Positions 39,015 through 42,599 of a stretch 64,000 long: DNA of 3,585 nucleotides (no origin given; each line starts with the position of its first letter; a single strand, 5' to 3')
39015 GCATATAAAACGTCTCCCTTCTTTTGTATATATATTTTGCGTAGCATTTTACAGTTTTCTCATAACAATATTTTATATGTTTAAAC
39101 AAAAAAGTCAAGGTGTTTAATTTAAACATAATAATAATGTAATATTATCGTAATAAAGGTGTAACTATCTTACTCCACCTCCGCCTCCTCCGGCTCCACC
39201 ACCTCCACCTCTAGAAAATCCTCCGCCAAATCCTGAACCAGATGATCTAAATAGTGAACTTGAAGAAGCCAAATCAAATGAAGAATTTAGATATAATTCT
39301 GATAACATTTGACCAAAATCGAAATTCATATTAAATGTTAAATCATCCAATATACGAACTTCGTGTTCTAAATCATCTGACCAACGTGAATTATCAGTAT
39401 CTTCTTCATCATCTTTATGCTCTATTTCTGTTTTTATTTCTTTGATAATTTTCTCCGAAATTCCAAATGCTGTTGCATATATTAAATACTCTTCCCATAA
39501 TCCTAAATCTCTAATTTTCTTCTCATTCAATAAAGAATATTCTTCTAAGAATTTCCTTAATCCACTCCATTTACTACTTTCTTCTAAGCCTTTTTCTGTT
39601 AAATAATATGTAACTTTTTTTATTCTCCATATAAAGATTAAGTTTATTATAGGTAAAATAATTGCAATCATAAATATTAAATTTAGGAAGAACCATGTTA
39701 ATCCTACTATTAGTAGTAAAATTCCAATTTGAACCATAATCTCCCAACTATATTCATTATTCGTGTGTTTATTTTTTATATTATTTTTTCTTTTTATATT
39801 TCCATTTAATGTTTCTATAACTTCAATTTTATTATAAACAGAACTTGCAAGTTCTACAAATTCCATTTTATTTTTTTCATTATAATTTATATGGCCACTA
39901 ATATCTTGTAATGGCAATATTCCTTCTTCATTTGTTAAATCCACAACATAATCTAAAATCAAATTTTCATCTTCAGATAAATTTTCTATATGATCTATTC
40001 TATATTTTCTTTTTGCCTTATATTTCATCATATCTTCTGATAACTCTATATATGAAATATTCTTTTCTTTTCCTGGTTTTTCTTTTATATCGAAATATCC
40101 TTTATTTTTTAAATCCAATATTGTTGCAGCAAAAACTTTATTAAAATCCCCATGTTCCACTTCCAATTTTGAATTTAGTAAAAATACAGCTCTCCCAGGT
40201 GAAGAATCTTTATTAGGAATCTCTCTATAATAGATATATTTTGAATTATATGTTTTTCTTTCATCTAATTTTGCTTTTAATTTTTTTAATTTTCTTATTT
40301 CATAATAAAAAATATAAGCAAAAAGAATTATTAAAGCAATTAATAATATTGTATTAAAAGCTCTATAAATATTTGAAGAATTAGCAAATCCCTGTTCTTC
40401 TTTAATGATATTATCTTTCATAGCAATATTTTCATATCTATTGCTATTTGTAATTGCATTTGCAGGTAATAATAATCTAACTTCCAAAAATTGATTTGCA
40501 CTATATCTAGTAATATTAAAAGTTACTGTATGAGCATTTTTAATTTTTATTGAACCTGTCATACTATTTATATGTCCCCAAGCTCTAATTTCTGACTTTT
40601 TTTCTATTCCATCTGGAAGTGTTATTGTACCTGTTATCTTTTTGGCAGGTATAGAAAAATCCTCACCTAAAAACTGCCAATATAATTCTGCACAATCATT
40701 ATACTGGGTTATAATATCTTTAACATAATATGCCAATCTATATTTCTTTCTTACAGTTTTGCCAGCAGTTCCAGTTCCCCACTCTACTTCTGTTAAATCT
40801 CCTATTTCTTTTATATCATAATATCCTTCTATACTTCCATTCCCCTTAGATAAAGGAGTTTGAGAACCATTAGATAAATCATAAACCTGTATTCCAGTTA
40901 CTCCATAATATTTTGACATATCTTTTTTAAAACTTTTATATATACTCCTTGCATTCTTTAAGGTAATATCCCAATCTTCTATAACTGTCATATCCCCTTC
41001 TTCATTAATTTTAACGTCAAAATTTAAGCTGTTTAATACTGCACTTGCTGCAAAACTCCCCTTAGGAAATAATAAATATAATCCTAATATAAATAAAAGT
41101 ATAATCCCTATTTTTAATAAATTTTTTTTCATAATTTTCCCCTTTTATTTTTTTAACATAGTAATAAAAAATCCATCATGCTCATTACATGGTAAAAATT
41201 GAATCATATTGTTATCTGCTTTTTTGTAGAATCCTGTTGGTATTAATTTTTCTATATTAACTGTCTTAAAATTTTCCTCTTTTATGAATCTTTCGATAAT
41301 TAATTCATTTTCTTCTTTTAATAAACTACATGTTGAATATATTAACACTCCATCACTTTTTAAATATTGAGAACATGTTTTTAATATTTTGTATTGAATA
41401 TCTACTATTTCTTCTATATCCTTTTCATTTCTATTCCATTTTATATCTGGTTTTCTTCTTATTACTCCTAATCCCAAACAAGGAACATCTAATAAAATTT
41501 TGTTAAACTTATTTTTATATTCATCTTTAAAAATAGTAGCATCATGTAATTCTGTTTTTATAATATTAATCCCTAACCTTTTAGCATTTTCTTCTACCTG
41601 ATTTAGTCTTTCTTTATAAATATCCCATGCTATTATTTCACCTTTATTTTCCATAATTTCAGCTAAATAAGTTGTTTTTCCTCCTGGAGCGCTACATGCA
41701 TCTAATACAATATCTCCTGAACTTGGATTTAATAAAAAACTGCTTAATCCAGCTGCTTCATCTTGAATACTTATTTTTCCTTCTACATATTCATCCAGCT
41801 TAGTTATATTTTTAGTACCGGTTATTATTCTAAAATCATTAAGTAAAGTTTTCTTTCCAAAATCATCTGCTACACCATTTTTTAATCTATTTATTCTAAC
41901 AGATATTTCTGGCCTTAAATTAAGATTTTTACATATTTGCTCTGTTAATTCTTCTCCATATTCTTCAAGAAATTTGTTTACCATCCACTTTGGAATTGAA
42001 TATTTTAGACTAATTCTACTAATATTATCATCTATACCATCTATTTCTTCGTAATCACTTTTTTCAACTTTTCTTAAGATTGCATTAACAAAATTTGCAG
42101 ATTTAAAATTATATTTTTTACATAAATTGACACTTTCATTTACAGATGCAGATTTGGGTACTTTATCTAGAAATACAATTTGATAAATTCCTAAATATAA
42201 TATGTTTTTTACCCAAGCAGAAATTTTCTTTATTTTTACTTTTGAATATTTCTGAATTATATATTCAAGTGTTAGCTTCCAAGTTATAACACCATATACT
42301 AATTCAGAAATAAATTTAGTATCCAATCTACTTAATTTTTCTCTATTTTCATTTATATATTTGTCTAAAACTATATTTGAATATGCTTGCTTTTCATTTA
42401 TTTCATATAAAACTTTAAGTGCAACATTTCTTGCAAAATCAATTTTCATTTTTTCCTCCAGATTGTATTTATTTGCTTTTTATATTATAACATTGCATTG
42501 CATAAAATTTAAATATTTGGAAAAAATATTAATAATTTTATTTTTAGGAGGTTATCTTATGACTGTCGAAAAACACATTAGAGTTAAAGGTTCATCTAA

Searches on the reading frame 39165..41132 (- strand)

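Call 34: search_protein_families(library=pfam, proteins=[window:39165-41132:-], max_evalue=0.00001)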
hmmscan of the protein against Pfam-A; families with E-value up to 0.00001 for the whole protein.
window:39165-41132:- (655 aa): 2 families
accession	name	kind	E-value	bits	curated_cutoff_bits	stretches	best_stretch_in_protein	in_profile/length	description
PF20990.2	DUF2207_C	-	1.9e-37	129.8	33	1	300-565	3-246/247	Predicted membrane protein (DUF2207) C-terminal domain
PF09972.14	DUF2207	-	3.1e-23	83.3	24.4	1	34-221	3-171/172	Predicted membrane protein (DUF2207) N-terminal domain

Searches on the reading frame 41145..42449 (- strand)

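Call 34: search_protein_families(library=pfam, proteins=[window:41145-42449:-], max_evalue=0.00001)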
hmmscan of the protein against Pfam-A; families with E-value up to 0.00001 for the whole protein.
window:41145-42449:- (434 aa): 5 families
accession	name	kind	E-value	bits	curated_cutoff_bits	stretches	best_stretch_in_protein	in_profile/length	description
PF01189.24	Methyltr_RsmB-F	-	3.5e-59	200.3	27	1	239-433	3-199/199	16S rRNA methyltransferase RsmB/F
PF01029.23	NusB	-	7.1e-35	120.7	23.1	1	6-130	3-133/133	NusB family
PF13847.12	Methyltransf_31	-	5.4e-10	39.6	27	1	243-387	2-120/145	Methyltransferase domain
PF22458.1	RsmF-B_ferredox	-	1.2e-08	35.3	27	1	153-194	2-42/74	Methyltr_RsmF/B-like, ferredoxin-like domain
PF01728.25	FtsJ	-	4.3e-08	33.7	24.1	1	241-401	20-163/181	FtsJ-like methyltransferase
